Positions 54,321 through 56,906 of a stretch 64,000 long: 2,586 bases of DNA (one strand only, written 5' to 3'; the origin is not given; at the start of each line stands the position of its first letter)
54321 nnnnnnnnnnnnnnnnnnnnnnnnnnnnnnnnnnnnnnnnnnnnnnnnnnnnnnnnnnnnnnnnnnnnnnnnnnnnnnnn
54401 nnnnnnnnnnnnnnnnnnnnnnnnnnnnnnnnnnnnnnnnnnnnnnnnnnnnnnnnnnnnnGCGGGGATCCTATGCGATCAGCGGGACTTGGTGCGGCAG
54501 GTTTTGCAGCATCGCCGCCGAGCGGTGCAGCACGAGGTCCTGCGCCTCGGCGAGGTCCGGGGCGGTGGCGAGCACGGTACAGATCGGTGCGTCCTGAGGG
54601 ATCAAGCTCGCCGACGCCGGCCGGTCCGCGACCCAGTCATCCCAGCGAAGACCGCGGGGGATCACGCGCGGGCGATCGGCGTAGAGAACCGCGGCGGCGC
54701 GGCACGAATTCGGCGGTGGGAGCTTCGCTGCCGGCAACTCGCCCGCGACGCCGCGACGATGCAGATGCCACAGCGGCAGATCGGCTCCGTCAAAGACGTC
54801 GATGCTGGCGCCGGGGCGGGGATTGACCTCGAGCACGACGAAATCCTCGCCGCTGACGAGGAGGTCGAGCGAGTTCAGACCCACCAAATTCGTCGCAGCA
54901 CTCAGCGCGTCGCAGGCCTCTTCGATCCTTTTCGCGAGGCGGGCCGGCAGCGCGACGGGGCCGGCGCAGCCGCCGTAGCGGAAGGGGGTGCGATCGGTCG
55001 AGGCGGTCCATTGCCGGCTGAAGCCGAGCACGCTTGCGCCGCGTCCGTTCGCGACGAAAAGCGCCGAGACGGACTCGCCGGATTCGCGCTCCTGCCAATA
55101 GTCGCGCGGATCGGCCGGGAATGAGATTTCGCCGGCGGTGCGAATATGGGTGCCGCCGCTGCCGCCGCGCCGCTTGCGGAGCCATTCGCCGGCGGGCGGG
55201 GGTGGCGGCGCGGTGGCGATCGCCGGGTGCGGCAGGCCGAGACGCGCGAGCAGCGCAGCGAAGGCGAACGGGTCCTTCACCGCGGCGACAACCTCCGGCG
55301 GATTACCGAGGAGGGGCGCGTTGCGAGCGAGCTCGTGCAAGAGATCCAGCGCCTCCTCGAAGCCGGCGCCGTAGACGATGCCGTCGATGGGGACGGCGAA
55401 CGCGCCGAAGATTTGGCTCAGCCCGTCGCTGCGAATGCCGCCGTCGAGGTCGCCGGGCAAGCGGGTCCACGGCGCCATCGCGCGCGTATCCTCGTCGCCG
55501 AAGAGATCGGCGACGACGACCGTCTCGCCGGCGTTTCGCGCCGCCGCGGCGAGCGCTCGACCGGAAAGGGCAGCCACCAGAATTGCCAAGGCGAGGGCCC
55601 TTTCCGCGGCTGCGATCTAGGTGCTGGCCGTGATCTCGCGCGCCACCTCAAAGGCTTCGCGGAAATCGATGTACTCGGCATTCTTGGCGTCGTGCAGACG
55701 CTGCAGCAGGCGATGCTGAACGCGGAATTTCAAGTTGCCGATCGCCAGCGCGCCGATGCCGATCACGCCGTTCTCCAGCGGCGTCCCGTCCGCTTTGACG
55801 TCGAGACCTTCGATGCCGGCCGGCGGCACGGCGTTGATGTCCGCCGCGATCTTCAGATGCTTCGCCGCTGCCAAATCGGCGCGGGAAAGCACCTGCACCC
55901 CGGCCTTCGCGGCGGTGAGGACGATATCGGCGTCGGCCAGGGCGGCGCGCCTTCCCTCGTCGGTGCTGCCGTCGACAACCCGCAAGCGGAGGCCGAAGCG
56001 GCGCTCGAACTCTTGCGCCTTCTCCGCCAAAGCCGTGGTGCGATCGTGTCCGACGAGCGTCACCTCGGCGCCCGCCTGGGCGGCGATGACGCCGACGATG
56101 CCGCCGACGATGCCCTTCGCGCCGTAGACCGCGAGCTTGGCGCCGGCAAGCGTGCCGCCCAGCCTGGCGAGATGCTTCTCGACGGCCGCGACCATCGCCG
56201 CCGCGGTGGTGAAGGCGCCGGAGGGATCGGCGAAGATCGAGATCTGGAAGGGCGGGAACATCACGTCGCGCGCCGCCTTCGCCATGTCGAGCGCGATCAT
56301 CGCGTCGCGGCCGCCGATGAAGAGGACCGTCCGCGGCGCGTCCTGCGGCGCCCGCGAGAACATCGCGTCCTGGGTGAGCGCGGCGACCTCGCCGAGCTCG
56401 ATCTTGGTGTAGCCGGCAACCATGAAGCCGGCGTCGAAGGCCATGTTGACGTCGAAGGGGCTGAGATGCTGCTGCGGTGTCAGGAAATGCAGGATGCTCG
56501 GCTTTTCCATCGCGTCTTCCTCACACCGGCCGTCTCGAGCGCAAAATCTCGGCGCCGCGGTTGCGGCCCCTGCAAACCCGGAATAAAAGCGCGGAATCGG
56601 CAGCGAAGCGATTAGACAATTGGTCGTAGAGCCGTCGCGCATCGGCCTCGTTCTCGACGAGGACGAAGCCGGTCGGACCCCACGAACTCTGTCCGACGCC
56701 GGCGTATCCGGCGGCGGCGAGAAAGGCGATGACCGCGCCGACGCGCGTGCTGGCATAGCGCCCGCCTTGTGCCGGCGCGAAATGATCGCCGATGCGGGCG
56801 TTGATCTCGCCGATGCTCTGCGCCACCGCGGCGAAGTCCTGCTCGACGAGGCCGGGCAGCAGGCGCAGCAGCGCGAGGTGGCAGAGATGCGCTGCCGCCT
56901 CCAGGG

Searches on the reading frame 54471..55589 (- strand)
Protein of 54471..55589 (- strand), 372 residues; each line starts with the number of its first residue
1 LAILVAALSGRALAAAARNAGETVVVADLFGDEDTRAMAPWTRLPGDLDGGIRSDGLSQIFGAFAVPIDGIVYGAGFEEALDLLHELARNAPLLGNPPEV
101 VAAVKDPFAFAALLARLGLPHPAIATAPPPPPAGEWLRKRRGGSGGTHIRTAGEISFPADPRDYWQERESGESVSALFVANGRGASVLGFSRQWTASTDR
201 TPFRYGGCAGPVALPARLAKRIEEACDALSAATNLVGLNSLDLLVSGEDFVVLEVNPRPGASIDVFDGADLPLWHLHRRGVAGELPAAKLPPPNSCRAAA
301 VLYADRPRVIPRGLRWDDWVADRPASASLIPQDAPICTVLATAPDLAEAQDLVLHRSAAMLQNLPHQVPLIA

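Call 51: search_protein_families(library=pfam, proteins=[window:54471-55589:-], max_evalue=0.00001)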
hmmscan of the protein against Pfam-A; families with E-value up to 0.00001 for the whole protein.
window:54471-55589:- (372 aa): 1 family
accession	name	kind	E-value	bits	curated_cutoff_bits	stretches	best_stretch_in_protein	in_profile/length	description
PF02655.19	ATP-grasp_3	-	3.9e-17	63.2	23.2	1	108-262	5-160/160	ATP-grasp domain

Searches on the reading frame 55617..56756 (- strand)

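Call 51: search_protein_families(library=pfam, proteins=[window:55617-56756:-], max_evalue=0.00001)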
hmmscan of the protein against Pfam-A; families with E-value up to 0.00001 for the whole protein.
window:55617-56756:- (379 aa): 1 family
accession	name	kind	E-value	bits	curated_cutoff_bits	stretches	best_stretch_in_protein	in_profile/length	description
PF09176.16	Mpt_N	-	8.5e-29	100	27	1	100-179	1-81/81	Methylene-tetrahydromethanopterin dehydrogenase, N-terminal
